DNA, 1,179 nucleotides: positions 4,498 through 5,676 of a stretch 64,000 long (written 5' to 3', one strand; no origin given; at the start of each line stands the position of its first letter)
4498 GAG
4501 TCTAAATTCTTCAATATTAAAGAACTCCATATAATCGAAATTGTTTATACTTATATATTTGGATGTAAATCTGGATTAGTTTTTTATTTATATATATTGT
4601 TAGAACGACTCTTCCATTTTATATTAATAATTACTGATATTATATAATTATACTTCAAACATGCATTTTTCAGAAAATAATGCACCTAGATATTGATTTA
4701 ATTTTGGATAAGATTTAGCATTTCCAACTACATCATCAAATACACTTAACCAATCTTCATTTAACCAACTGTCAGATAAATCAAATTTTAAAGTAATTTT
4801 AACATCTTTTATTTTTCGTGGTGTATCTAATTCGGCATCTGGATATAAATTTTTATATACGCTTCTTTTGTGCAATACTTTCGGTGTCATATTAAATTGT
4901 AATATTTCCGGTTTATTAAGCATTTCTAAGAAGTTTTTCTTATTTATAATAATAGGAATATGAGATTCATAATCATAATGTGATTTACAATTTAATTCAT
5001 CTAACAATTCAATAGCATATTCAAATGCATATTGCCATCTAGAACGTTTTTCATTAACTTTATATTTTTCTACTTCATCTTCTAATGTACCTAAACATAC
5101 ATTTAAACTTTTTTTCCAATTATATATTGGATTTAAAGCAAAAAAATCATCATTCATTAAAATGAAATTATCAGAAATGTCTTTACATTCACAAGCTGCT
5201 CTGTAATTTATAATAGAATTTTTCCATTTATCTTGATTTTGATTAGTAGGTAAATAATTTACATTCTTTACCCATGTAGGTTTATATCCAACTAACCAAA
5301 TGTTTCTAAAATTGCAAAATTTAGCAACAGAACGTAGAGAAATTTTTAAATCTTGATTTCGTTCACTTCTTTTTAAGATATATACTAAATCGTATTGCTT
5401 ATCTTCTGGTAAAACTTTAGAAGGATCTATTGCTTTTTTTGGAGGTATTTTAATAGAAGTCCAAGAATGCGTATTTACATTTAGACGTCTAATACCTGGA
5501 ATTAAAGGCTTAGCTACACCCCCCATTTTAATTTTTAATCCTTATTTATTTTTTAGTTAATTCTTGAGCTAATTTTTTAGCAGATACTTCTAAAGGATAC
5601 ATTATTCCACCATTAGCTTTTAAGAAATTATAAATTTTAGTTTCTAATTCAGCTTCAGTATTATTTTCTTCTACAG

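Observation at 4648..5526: Stealth-family hexose-1-phosphoryl transferase next to the tail sheath, with two GT2 glycosyltransferases at 11532-12826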

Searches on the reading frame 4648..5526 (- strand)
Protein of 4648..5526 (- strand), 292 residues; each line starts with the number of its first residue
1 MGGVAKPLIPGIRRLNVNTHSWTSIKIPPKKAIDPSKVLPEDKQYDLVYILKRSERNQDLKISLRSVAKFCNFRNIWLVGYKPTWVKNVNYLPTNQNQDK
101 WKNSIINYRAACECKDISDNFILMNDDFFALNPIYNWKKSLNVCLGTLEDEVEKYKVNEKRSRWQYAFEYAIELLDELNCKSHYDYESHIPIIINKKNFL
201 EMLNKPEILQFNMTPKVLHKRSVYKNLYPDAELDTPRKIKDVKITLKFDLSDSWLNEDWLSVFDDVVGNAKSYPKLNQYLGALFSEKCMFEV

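Call 4: search_protein_families(library=pfam, proteins=[window:4648-5526:-], max_evalue=0.01)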
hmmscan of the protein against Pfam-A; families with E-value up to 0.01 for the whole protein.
window:4648-5526:- (292 aa): 1 family
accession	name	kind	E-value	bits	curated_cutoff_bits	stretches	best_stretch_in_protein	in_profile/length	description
PF11380.13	Stealth_CR2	-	5.9e-06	26.9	39.4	1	55-135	3-95/108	Stealth protein CR2, conserved region 2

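Call 6: search_protein_families(library=phrogs, proteins=[window:4648-5526:-], max_evalue=0.001)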
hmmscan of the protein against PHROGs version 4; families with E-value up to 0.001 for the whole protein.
window:4648-5526:- (292 aa): 1 family
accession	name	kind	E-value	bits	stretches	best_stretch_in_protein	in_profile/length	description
phrog_7999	-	unknown function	1.4e-44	153.3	1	46-292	2-229/230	-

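Call 8: search_dna_similar(query=window:4648-5526:-, collection=phages, mode=protein, max_rows=40, rows=spread)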
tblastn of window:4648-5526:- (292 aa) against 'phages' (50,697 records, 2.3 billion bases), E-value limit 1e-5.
Records with a match: 50; places in all: 50; records where one place covers at least 80% of the query: 32.
Best place of each record, by identity: <60% 50.
By first word of the organism name: Mycobacterium 34; Microbacterium 7; Gordonia 7; Streptomyces 2.
By host as written in the record: Mycobacterium smegmatis mc2 155 18; Mycobacterium smegmatis mc#155 7; Gordonia terrae 3612 7; - 3; Mycobacterium smegmatis mc2155 2; Mycolicibacterium smegmatis MC2 155 2; Streptomyces scabiei RL-34 2; Microbacterium foliorum NRRL B-24224 SEA 2; and 5 more.
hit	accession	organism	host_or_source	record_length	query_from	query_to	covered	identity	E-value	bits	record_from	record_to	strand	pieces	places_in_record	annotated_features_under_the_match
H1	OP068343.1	Microbacterium phage Cece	Microbacterium radiodurans NRRL B-24799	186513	47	291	84%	31.3%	7e-15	81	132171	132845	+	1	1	215: hypothetical protein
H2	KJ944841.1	Mycobacterium phage Cheetobro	Mycobacterium smegmatis mc2 155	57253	46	292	85%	29.0%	4e-21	99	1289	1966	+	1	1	6: hypothetical protein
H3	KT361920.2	Mycobacterium phage Slarp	Mycobacterium smegmatis mc2 155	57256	46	292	85%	29.0%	4e-21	99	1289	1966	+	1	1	6: hypothetical protein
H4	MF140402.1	Mycobacterium phage Chancellor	Mycobacterium smegmatis mc2 155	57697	46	292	85%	29.0%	4e-21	99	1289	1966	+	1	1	6: hypothetical protein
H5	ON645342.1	Mycobacterium phage OmniCritical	Mycobacterium smegmatis mc2155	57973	46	292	85%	28.7%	5e-21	99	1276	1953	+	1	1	6: hypothetical protein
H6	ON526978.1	Mycobacterium phage Ruthiejr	Mycobacterium smegmatis mc#155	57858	46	292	85%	28.3%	1e-20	98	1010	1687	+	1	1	5: hypothetical protein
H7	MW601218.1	Mycobacterium phage Juliette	Mycobacterium smegmatis mc#155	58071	46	292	85%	28.3%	6e-20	96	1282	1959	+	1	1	6: hypothetical protein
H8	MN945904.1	Mycobacterium phage Eponine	Mycobacterium smegmatis mc2 155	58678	46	292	85%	28.3%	7e-20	96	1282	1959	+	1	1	6: hypothetical protein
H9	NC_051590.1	Mycobacterium phage Eponine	Mycobacterium smegmatis mc2 155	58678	46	292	85%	28.3%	7e-20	96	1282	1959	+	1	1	6: hypothetical protein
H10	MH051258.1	Mycobacterium phage SamScheppers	Mycobacterium smegmatis mc2 155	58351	46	292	85%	28.3%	7e-20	95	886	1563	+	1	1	4: hypothetical protein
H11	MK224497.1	Mycobacterium phage Henu3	Mycolicibacterium smegmatis MC2 155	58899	46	292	85%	28.3%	9e-20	95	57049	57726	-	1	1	hypothetical protein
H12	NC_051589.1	Mycobacterium phage Henu3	Mycolicibacterium smegmatis MC2 155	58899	46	292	85%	28.3%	9e-20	95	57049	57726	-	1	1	hypothetical protein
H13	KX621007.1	Mycobacterium phage Taquito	Mycobacterium smegmatis mc2 155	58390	46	292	85%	28.3%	3e-19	94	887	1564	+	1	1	hypothetical protein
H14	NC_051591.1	Mycobacterium phage Taquito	Mycobacterium smegmatis mc2 155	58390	46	292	85%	28.3%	3e-19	94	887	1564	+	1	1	hypothetical protein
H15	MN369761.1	Mycobacterium phage Malthus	Mycobacterium smegmatis mc2155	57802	46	292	85%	27.9%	4e-20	96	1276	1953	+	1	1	6: hypothetical protein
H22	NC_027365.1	Mycobacterium phage Fionnbharth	Mycobacterium smegmatis mc2 155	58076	46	292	85%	27.9%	4e-20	96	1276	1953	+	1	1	6: hypothetical protein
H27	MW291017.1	Streptomyces phage TurkishDelight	Streptomyces scabiei RL-34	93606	44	256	73%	30.0%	6e-21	98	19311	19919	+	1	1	22: hypothetical protein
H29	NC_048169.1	Gordonia phage BrutonGaster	Gordonia terrae 3612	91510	37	228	66%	30.6%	8e-19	92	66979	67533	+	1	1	105: hypothetical protein | 104: hypothetical protein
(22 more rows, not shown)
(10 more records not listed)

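Call 9: search_solved_structures(query=window:4648-5526:-, max_evalue=10, show_alignments=3)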
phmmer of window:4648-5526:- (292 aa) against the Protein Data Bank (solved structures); distinct sequences matched with E-value up to 10: 0.

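Call 10: search_protein_families(library=pfam, proteins=[window:4648-5526:-], max_evalue=10)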
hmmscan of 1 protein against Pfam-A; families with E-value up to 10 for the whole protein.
window:4648-5526:- (292 aa): 1 family
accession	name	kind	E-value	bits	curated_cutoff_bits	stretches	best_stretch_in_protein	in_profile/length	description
PF11380.13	Stealth_CR2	-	5.9e-06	26.9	39.4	1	55-135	3-95/108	Stealth protein CR2, conserved region 2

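Call 11: search_protein_families(library=ncbifam, proteins=[window:4648-5526:-], max_evalue=0.1)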
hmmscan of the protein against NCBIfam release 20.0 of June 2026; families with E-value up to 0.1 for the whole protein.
window:4648-5526:- (292 aa): 0 families

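Call 12: find_homologous_proteins(query=window:4648-5526:-, max_evalue=0.001)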
Query window:4648-5526:- (292 aa): 202 proteins with E <= 0.001 among 528 candidates; the best 120 are listed.
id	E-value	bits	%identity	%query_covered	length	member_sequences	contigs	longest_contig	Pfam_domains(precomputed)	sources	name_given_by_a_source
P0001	4.6e-184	629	93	100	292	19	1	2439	PF11380.14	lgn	-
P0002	6.9e-117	408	71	86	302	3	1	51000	PF11380.14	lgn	-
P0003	1.6e-116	407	68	88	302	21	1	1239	PF11380.14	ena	-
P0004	3.6e-113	396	62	100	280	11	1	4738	PF11380.14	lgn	-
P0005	1.4e-112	394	67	92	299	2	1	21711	-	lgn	-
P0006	3.9e-112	393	65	88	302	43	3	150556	PF11380.14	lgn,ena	-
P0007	9.7e-111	388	68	86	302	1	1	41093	PF11380.14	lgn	-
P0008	4.6e-110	386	66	86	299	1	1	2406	PF11380.14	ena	-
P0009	7.8e-110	385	67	87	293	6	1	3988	PF11380.14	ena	-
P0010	1.1e-109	385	66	86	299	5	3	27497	PF11380.14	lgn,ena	-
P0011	1.6e-109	384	65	86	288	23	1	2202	-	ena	-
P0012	3.2e-109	383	61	96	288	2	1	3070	PF11380.14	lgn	-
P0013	5.9e-109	382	64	90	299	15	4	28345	PF11380.14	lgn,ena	-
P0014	7.3e-109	382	63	90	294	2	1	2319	PF11380.14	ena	-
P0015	7.5e-109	382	66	86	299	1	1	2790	PF11380.14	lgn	-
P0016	1.1e-108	381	66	86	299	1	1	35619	PF11380.14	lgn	-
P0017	1.2e-108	381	65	86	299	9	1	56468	PF11380.14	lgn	-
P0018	2.2e-108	380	65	86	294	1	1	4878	PF11380.14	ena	-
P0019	2.7e-108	380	61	97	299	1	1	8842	PF11380.14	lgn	-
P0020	8.5e-108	378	65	87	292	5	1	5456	PF11380.14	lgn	-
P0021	2.7e-107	377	63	88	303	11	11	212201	PF11380.14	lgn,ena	-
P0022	7.5e-107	375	63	93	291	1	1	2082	PF11380.14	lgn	-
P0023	1.2e-106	375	61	96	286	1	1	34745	PF11380.14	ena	-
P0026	4.7e-104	366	59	93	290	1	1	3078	PF11380.14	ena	-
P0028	5.9e-103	362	55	100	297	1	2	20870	PF11380.14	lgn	-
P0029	7.4e-100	352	60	87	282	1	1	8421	PF11380.14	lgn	-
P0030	3.6e-99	350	61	86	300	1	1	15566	PF11380.14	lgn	-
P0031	1.5e-98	348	61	87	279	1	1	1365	PF11380.14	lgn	-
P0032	2.7e-98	347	57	92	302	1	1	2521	PF11380.14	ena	-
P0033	9.2e-98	345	53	100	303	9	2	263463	PF11380.14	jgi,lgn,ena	-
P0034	1.1e-97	345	54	100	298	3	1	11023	PF11380.14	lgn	-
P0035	1.1e-97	345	58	87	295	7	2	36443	PF11380.14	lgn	-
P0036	1.6e-96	341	54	100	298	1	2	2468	PF11380.14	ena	-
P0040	2.0e-95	338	53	100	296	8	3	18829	PF11380.14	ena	-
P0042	9.7e-95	335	53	100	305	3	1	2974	PF11380.14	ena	-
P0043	2.0e-94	334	50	100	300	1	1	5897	PF11380.14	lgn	-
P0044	2.8e-94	334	51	100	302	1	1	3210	PF11380.14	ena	-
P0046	3.9e-94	333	56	89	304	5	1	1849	PF11380.14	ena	-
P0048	1.6e-93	331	56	87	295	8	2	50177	PF11380.14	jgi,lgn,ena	-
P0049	4.8e-93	330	55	94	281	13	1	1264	PF11380.14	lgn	-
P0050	8.7e-93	329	53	100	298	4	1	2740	PF11380.14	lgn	-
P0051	9.2e-93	329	56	87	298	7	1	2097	PF11380.14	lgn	-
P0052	1.1e-92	329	57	86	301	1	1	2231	PF11380.14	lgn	-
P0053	1.3e-92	329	52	98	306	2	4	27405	PF11380.14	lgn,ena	-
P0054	2.4e-92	328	56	90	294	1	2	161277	PF11380.14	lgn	-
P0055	2.4e-92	328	58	87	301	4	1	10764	PF11380.14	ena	-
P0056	3.2e-92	327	57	87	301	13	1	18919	PF11380.14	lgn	-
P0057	3.2e-92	327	53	92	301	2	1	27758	PF11380.14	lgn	-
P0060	1.4e-91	325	58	86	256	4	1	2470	PF11380.14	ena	-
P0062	2.3e-91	324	58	87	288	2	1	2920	PF11380.14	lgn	-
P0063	2.8e-91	324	56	87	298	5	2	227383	PF11380.14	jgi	-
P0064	3.5e-91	324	59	86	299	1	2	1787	PF11380.14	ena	-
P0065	5.7e-91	323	57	86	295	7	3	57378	PF11380.14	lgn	-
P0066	5.8e-91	323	54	98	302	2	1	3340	PF11380.14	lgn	-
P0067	6.9e-91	323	55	86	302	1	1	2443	PF11380.14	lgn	-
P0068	7.3e-91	323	56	89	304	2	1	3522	PF11380.14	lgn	-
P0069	1.0e-90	322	52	97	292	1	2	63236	PF11380.14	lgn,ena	-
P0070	1.6e-90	322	57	85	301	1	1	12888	PF11380.14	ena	-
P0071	2.1e-89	318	57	87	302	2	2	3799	PF11380.14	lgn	-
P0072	2.6e-89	318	56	88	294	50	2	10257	PF11380.14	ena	-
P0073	3.5e-89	317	56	87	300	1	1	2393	PF11380.14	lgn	-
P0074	5.4e-89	317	54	90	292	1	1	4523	PF11380.14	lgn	-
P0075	9.3e-89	316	55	87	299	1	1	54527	PF11380.14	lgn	-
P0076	1.4e-88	315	54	94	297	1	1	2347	PF11380.14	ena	-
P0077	1.9e-88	315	52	100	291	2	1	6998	PF11380.14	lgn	-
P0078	9.2e-88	313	52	100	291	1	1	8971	PF11380.14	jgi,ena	-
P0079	3.1e-87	311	53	86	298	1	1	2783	PF11380.14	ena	-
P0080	3.3e-87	311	56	88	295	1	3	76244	PF11380.14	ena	-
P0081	3.6e-87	311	53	88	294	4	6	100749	PF11380.14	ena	-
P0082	3.2e-86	308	50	98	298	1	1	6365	PF11380.14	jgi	jgi:hypothetical protein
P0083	4.2e-86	307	54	87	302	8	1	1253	PF11380.14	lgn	-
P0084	5.8e-86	307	50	100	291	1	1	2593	PF11380.14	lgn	-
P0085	1.6e-85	305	49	100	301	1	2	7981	PF11380.14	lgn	-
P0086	2.3e-85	305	54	86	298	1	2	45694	PF11380.14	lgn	-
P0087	1.9e-84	302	55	84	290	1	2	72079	PF11380.14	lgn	-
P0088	8.2e-84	300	54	86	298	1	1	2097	PF11380.14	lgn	-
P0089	1.2e-82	296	55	86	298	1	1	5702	PF11380.14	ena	-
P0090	6.0e-80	287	53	89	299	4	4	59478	PF11380.14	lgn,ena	-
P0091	9.8e-78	280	51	86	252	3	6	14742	PF11380.14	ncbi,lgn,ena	-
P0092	1.9e-77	279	53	86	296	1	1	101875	PF11380.14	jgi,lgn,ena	-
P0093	1.6e-76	276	51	88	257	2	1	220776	PF11380.14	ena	-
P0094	5.0e-75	271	49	86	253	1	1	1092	PF11380.14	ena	-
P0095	1.5e-71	259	49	86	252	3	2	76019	PF11380.14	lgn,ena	-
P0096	2.0e-71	259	52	84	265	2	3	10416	PF11380.14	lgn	-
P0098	2.2e-69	252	53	85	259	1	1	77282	PF11380.14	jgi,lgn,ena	-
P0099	4.3e-69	251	51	84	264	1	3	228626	PF11380.14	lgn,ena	-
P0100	4.6e-69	251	53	84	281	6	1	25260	PF11380.14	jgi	jgi:hypothetical protein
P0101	4.9e-69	251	53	85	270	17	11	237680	PF11380.14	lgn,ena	-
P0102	2.3e-68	249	52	84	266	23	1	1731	PF11380.14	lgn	-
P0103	8.7e-68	247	51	85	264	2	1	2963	PF11380.14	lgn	-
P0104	1.4e-67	246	50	85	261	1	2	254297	PF11380.14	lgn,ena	-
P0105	2.0e-67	246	49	84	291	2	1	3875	PF11380.14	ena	-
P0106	2.6e-67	245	51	84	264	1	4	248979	PF11380.14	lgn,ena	-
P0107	1.4e-66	243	47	85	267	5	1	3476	PF11380.14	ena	-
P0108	2.2e-66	242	52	85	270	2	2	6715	PF11380.14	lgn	-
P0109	4.4e-66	241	51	85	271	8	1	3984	PF11380.14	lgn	-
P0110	7.9e-66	241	48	84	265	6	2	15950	PF11380.14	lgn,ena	-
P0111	2.5e-65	239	52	85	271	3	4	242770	PF11380.14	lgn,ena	-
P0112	2.9e-65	239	49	84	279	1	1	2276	PF11380.14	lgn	-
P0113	3.0e-65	239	50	85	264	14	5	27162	PF11380.14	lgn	-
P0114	3.8e-65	238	51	85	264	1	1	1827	PF11380.14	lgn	-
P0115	4.1e-65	238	49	84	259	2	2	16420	PF11380.14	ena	-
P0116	5.3e-65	238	51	84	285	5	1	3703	PF11380.14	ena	-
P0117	6.1e-65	238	52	84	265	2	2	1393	PF11380.14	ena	-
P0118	7.4e-65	237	51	85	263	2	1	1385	PF11380.14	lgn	-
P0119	1.1e-64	237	50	85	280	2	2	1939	PF11380.14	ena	-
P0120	1.3e-64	237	49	85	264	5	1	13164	PF11380.14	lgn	-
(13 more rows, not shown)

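Call 14: search_solved_structures(query=A1, max_evalue=10, show_alignments=3)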
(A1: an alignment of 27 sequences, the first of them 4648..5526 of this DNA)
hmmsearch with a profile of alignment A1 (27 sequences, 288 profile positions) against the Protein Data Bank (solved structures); distinct sequences matched with E-value up to 10: 12.
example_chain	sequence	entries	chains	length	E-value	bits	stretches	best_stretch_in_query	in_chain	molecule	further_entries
7s6n_A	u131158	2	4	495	1e-05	28.3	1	48-128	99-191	N-acetylglucosamine-1-phosphotransferase (GNPT) alpha (GNPTAB) catalytic domain,N-acetylgl | N-acetylglucosamine-1-phosphotransferase subunit alpha,N-acetylgluc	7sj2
9bgg_A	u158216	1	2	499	4.8e-05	26.1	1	49-128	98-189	highly active truncation of GlcNAc-1-phosphotransferase, S1S3,N-acetylglucosamine-1-phosph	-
7s05_B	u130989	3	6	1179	0.00034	23.3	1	51-128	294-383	N-acetylglucosamine-1-phosphotransferase subunits alpha/beta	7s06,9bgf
7dxi_A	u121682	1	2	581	0.11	15.1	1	51-83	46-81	FI02838p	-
1uzc_A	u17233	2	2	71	0.15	14.6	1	161-213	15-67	HYPOTHETICAL PROTEIN FLJ21157 | Pre-mRNA-processing factor 40 homolog A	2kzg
5wxk_B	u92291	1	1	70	0.47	13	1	70-113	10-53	Elongation factor P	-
8j2n_A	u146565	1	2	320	0.88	12.1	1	54-131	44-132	Exopolysaccharide phosphotransferase CpsY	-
3c03_C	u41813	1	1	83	1.5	11.3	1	183-228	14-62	EscU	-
3bzl_C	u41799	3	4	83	1.6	11.2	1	183-228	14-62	EscU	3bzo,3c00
3bzv_B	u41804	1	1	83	1.7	11.2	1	183-228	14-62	EscU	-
3bzx_B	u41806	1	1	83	1.7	11.2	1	183-228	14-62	EscU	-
1k4n_A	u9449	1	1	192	2.6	10.6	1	127-195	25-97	Protein EC4020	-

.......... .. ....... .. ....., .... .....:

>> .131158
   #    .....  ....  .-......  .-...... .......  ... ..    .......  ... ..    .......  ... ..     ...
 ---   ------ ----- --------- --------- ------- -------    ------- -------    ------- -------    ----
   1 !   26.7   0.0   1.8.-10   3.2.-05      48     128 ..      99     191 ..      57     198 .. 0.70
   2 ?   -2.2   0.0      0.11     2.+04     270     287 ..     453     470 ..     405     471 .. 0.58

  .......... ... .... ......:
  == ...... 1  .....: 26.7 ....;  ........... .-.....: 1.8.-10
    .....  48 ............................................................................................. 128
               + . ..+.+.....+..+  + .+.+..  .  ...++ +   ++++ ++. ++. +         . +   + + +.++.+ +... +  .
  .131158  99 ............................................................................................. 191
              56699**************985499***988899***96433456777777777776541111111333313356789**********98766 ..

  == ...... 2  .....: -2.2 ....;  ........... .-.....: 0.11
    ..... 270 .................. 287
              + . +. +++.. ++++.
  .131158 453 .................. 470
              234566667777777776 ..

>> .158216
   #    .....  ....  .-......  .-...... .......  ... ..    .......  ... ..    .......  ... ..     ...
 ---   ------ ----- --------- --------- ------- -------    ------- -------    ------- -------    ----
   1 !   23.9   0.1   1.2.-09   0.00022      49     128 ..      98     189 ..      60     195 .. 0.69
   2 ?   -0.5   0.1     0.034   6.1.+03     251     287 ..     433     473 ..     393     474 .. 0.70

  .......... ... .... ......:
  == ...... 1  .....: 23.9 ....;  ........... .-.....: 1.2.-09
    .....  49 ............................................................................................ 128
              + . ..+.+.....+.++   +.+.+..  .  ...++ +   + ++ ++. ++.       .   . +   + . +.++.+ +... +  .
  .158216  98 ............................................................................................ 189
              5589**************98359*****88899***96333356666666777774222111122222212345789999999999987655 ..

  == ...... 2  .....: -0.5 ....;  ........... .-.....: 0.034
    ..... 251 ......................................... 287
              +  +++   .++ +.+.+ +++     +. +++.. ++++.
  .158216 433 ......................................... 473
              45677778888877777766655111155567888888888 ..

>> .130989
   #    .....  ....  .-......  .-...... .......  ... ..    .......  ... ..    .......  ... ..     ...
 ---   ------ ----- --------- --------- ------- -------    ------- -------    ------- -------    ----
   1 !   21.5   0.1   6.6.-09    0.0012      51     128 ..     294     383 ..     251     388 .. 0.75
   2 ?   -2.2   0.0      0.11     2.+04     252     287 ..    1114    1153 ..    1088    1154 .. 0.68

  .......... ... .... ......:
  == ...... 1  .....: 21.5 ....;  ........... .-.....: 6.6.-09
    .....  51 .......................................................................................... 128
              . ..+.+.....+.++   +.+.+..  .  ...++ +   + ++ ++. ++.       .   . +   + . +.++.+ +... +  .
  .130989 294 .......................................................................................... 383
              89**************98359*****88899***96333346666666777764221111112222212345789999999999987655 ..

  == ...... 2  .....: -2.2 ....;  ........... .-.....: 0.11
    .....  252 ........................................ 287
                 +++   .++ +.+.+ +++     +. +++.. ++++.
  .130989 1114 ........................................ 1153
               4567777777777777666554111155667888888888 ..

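Call 15: search_protein_families(library=pfam, alignment_id=A1, max_evalue=1)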
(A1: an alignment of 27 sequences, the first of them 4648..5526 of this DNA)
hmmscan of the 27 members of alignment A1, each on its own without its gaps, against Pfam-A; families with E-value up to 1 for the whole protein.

A. member 1, window:4648-5526:- (292 aa): 1 family
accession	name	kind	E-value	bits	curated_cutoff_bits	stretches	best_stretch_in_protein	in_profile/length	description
PF11380.13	Stealth_CR2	-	5.9e-06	26.9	39.4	1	55-135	3-95/108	Stealth protein CR2, conserved region 2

B. families by the number of members that match (of 27 scanned): 17 families
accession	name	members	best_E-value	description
PF11380.13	Stealth_CR2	27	3.9e-09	Stealth protein CR2, conserved region 2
PF17103.10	Stealth_CR4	11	0.0045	Stealth protein CR4, conserved region 4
PF10300.15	Iml2-TPR_39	7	0.00023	Iml2/Tetratricopeptide repeat protein 39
PF06261.16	LktC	4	0.011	Actinobacillus actinomycetemcomitans leukotoxin activator LktC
PF09648.15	YycI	1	0.018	YycI protein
PF20819.2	T4_Rnl1_C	1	0.02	T4 RNA ligase 1, C-terminal domain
PF06806.18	DUF1233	1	0.034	Putative excisionase (DUF1233)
PF24785.1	RXYLT1_C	1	0.036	RXYLT1 C-terminal domain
PF01364.23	Peptidase_C25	1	0.046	Peptidase family C25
PF08953.17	DUF1899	1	0.057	Domain of unknown function (DUF1899)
PF00929.31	RNase_T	1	0.061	Exonuclease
PF06320.18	GCN5L1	1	0.062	GCN5-like protein 1 (GCN5L1)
PF04777.18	Evr1_Alr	1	0.093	Erv1 / Alr family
PF06436.16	Pneumovirus_M2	1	0.14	Pneumovirus matrix protein 2 (M2)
PF20700.3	Mutator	1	0.15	Mutator-like transposase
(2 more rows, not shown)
